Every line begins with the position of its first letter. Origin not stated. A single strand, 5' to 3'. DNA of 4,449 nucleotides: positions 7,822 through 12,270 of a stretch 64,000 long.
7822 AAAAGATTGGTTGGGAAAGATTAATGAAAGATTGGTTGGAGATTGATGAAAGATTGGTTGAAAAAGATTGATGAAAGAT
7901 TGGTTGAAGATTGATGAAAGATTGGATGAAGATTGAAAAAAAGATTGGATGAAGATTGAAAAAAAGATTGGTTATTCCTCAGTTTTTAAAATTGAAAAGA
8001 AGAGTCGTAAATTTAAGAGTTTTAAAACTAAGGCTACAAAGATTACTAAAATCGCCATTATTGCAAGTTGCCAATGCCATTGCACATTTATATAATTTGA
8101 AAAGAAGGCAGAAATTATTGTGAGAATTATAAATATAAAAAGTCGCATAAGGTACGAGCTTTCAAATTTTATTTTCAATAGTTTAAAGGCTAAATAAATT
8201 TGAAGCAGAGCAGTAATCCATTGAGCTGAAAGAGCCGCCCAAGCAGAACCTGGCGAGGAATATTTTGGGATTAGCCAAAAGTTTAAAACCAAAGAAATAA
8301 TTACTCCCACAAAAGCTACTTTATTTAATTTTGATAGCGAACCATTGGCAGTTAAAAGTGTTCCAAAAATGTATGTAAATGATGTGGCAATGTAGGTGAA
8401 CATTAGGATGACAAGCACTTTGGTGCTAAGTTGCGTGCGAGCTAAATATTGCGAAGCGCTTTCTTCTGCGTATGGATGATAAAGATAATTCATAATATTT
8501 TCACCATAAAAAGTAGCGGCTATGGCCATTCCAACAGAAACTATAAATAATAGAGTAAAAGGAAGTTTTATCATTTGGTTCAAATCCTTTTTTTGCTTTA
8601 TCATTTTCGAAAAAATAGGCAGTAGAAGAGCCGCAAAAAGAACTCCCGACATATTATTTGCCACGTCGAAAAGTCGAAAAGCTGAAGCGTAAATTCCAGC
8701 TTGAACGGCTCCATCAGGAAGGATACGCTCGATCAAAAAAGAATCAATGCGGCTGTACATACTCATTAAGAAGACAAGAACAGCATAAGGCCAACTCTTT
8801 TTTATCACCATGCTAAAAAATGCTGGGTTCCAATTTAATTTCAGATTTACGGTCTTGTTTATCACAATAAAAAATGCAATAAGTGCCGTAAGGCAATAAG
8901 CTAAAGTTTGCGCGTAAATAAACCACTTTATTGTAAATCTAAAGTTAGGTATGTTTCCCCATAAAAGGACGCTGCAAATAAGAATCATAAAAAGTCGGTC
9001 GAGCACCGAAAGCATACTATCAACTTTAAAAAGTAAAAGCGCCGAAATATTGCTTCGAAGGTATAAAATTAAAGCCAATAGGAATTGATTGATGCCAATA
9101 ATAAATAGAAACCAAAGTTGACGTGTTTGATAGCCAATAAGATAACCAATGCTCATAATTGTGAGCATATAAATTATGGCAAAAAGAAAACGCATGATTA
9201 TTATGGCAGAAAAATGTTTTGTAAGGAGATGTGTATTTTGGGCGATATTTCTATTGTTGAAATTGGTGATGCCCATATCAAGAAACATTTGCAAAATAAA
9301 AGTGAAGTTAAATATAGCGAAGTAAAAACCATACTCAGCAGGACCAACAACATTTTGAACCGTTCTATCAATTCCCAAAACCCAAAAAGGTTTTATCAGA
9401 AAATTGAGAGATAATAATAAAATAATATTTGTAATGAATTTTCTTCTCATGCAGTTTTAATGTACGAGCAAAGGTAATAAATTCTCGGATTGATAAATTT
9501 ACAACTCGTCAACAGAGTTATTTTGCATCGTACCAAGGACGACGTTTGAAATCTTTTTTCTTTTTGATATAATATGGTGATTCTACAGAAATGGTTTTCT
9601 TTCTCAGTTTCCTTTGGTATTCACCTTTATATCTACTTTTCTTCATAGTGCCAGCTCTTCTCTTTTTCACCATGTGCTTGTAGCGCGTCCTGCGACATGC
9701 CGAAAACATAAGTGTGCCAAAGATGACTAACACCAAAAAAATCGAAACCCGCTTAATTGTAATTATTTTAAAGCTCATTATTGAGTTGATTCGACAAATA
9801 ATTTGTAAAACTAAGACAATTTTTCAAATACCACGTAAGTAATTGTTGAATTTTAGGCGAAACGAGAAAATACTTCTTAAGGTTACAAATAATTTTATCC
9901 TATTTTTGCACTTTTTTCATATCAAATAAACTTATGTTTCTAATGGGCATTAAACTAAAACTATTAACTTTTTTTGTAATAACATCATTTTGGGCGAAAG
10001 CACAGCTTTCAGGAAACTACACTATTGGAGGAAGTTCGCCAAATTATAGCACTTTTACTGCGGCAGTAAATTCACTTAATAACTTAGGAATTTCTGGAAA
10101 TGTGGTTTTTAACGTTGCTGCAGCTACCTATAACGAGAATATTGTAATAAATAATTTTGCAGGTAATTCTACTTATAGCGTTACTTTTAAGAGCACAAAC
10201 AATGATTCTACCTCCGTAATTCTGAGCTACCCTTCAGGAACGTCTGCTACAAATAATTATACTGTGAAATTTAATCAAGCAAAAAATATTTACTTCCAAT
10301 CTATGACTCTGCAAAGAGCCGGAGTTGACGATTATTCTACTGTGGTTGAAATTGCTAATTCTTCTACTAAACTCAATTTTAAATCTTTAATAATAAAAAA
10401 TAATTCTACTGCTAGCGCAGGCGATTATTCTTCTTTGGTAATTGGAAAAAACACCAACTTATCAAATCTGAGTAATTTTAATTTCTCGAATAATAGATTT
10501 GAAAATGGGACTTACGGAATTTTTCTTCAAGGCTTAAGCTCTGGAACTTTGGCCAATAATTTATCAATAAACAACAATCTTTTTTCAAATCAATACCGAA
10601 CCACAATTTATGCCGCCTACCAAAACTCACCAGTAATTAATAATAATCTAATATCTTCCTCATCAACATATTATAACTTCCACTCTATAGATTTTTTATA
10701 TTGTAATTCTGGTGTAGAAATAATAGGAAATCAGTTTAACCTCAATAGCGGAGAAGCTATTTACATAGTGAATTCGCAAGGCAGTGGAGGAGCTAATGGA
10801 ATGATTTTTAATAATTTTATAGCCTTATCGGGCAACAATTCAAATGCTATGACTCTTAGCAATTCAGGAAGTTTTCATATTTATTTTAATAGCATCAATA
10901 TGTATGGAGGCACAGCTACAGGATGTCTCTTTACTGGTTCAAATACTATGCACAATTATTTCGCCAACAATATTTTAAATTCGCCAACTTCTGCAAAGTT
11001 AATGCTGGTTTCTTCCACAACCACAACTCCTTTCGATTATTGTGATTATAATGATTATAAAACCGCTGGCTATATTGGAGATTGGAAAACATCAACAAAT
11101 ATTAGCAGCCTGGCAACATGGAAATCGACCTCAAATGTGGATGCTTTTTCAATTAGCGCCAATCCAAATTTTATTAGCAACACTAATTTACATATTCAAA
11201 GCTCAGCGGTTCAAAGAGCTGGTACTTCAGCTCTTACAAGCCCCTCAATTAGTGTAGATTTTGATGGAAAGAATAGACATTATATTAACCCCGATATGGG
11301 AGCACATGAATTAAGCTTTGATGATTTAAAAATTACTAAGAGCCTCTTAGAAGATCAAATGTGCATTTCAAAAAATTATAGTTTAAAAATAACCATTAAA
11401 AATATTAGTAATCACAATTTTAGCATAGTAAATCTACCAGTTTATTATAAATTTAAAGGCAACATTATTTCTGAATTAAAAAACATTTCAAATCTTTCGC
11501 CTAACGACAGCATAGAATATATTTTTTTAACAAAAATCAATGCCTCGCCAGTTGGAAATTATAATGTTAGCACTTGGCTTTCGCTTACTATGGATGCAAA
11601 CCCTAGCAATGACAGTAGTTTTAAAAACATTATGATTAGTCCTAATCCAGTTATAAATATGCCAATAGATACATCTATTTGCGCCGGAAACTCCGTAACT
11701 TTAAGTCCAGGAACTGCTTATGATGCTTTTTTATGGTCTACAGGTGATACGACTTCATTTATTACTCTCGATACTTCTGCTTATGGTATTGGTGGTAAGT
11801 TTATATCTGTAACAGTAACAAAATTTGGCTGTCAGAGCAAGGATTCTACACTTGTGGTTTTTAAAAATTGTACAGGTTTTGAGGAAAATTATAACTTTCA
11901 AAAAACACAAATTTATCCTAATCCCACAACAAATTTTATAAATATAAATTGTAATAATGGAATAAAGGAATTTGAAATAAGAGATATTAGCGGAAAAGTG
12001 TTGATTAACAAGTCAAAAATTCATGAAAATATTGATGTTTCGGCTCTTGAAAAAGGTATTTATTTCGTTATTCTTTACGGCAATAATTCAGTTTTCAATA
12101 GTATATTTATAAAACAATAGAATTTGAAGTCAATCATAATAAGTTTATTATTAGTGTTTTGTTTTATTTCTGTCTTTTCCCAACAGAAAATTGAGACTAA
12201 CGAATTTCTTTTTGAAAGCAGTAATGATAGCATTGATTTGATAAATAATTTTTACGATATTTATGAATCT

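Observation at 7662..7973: Helically phased AGATTG array fills the whole gap between a flippase stop codon and an adhesin-like OMP gene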

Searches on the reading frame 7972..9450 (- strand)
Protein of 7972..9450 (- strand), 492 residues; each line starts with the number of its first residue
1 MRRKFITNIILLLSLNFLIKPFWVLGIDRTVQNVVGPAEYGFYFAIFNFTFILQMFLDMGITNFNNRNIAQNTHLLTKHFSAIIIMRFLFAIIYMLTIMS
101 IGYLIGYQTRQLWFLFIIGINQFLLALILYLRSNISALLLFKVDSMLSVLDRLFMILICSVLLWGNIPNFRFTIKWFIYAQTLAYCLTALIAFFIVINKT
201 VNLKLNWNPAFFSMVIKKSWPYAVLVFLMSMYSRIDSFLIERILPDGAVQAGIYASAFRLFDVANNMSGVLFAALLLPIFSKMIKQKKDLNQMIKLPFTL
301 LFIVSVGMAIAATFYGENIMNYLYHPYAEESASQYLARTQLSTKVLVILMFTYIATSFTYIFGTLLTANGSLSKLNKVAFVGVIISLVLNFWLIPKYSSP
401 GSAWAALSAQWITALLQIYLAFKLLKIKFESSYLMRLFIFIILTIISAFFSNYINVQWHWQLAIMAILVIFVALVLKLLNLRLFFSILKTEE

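Call 4: search_protein_families(library=pfam, proteins=[window:7972-9450:-])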
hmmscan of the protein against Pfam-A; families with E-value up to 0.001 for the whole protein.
window:7972-9450:- (492 aa): 2 families
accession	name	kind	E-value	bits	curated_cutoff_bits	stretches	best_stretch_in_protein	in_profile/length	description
PF01943.22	Polysacc_synt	-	7.7e-12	45.6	28.2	1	30-283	25-273/274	Polysaccharide biosynthesis protein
PF13440.11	Polysacc_synt_3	-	1.6e-07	31.3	23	1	35-324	6-284/293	Polysaccharide biosynthesis protein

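Call 36: list_cluster_members(proteins=[L116:3147-6389:+, L116:874-2277:-, L123:3560-8998:+, L123:1287-2594:-, L032:3883-4797:+, L032:1947-2780:+, L068:3980-5320:+, window:7972-9450:-])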
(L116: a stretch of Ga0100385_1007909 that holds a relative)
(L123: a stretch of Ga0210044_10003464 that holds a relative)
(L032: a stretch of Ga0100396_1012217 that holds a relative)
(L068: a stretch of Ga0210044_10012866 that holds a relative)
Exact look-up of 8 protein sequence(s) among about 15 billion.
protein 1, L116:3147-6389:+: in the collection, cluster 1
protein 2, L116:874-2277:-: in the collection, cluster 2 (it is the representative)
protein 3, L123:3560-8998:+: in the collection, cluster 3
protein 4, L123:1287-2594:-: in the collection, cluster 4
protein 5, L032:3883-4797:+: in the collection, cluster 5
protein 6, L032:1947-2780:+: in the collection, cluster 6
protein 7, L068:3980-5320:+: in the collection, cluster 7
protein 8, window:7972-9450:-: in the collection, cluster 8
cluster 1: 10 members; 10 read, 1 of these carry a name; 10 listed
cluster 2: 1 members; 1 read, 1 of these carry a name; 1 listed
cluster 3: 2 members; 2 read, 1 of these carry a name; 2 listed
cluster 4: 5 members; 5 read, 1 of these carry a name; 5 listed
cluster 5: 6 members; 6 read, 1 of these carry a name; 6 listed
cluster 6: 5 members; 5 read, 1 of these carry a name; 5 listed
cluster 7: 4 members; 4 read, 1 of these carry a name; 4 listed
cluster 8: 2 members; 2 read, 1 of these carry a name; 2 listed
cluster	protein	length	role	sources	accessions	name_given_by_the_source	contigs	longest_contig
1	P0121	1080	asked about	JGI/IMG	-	-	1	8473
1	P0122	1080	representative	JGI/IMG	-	-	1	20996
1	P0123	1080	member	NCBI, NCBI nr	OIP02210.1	MAG: protease [Bacteroidetes bacterium CG2_30_33_31]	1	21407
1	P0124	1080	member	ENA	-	-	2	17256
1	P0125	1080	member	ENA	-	-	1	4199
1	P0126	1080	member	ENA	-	-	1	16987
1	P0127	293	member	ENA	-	-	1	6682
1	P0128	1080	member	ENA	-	-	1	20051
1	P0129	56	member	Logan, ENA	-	-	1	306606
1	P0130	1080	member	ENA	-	-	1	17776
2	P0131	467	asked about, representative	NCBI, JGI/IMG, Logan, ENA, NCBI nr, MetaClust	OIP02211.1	MAG: hypothetical protein AUJ98_01945 [Bacteroidetes bacterium CG2_30_33_31] | \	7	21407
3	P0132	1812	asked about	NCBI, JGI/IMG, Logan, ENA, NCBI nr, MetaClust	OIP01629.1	MAG: hypothetical protein AUJ98_03825 [Bacteroidetes bacterium CG2_30_33_31] | \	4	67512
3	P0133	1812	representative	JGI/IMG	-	-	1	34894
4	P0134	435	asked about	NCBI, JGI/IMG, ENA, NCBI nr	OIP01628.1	MAG: hypothetical protein AUJ98_03820 [Bacteroidetes bacterium CG2_30_33_31]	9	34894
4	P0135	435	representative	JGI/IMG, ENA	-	-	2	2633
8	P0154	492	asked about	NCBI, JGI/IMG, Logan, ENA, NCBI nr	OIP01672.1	MAG: hypothetical protein AUJ98_03505 [Bacteroidetes bacterium CG2_30_33_31]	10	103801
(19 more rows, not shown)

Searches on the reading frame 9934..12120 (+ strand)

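Call 4: search_protein_families(library=pfam, proteins=[window:9934-12120:+])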
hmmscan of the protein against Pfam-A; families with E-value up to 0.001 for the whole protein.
window:9934-12120:+ (728 aa): 1 family
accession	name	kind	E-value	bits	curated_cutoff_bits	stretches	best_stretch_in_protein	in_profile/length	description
PF18962.6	Por_Secre_tail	-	4.4e-11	43.4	27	1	660-719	1-67/75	Secretion system C-terminal sorting domain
